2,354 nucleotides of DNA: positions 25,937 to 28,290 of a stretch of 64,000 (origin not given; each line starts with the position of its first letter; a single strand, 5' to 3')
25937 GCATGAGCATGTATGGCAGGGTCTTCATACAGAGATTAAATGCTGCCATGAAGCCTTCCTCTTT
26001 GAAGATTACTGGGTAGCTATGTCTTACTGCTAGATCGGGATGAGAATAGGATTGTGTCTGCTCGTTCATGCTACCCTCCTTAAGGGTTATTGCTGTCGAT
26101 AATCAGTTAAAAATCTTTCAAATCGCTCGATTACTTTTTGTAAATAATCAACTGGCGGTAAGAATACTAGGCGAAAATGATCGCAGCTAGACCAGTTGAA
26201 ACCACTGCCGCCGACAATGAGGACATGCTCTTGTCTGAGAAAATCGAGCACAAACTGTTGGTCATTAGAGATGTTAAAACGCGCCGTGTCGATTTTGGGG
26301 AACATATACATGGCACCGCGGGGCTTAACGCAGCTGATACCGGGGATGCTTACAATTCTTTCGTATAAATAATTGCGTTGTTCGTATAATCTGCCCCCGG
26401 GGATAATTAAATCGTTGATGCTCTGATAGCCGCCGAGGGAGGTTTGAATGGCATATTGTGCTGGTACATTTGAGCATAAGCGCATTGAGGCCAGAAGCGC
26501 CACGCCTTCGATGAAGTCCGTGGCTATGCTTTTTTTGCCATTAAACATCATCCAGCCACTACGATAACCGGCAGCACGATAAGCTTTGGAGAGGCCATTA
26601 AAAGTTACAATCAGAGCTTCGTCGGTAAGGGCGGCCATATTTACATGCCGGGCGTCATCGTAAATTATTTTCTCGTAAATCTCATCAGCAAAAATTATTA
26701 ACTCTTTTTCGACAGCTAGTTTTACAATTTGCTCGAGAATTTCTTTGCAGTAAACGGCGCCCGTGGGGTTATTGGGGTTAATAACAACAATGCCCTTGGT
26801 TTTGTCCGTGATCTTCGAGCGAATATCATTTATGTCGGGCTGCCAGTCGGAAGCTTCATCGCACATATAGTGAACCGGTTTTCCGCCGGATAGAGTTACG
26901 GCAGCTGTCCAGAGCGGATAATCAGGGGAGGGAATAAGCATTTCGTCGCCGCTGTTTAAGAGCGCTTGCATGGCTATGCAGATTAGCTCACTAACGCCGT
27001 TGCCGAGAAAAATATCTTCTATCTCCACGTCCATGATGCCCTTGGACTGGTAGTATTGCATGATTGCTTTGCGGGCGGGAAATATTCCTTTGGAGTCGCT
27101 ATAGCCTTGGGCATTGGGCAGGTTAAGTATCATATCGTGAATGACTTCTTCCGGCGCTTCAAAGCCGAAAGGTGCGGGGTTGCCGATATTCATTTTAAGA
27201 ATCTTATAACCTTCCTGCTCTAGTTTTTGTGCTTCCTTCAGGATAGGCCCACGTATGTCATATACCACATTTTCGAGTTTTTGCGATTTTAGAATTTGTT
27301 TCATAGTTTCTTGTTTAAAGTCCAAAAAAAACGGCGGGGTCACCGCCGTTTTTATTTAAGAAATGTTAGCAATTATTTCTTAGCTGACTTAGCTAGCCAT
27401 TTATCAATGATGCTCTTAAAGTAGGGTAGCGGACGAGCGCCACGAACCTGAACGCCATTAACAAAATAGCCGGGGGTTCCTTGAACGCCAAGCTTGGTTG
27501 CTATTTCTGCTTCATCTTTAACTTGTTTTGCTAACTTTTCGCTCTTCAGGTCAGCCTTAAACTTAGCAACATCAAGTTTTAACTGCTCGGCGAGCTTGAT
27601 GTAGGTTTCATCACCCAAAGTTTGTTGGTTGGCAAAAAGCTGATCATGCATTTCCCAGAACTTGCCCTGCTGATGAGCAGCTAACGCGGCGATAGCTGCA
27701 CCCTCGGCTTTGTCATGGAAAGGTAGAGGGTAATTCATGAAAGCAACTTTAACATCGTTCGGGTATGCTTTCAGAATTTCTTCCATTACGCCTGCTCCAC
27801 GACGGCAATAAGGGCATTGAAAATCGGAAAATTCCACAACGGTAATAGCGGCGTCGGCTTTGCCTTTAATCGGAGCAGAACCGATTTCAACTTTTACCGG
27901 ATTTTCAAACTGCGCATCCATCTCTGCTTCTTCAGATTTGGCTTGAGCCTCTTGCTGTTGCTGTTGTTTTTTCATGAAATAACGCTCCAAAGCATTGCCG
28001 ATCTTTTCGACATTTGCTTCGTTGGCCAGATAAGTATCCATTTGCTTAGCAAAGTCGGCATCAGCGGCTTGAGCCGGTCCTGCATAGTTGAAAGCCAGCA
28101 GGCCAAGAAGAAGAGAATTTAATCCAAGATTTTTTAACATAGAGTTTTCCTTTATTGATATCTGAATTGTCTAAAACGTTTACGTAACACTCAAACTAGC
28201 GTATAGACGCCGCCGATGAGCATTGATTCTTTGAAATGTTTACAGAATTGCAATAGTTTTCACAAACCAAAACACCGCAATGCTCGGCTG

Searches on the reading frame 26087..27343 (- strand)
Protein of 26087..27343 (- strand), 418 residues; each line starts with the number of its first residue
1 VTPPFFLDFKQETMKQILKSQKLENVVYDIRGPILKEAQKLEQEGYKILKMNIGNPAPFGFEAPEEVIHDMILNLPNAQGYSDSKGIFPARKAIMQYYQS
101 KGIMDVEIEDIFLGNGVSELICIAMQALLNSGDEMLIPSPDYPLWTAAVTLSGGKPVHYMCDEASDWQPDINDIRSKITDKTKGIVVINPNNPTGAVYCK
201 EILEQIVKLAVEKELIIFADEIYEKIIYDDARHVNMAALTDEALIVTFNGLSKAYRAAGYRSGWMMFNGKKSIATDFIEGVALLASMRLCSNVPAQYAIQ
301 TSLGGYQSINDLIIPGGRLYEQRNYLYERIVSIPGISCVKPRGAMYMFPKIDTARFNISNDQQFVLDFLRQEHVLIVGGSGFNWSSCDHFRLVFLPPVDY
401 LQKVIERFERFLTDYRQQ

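Call 54: search_protein_families(library=pfam, proteins=[window:26087-27343:-])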
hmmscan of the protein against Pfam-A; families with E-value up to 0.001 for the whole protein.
window:26087-27343:- (418 aa): 2 families
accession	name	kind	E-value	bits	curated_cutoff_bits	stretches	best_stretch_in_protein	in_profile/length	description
PF00155.27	Aminotran_1_2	-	3.3e-50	171.7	19.7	1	48-407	3-360/361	Aminotransferase class I and II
PF01041.23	DegT_DnrJ_EryC1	-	1.3e-05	25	19.8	1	121-220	52-145/360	DegT/DnrJ/EryC1/StrS aminotransferase family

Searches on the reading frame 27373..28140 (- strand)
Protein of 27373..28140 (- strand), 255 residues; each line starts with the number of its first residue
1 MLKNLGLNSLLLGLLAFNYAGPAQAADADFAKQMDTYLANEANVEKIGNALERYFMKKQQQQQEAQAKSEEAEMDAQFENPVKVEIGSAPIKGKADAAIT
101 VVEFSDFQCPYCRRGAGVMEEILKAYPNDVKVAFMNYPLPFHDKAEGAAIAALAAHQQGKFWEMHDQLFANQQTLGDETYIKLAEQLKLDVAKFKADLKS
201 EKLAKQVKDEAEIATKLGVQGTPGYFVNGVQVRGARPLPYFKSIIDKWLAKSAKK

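Call 54: search_protein_families(library=pfam, proteins=[window:27373-28140:-])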
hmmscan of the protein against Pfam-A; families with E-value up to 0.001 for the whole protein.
window:27373-28140:- (255 aa): 6 families
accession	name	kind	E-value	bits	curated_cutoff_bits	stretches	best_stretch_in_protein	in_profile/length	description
PF13462.12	Thioredoxin_4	-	3.7e-25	89.4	23.2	1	90-247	6-165/165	Thioredoxin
PF01323.26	DSBA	-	7.3e-24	85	25.6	1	100-245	1-190/191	DSBA-like thioredoxin domain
PF13743.12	Thioredoxin_5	-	7.8e-08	32.7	27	1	162-227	97-163/186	Thioredoxin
PF13098.12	Thioredoxin_2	-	1.7e-05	25.6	27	1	98-234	6-93/104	Thioredoxin-like domain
PF13192.12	Thioredoxin_3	-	0.00047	20.6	24.8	0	204-232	33-60/76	Thioredoxin domain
PF00085.26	Thioredoxin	-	0.00099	19.5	23.5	0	97-136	18-57/103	Thioredoxin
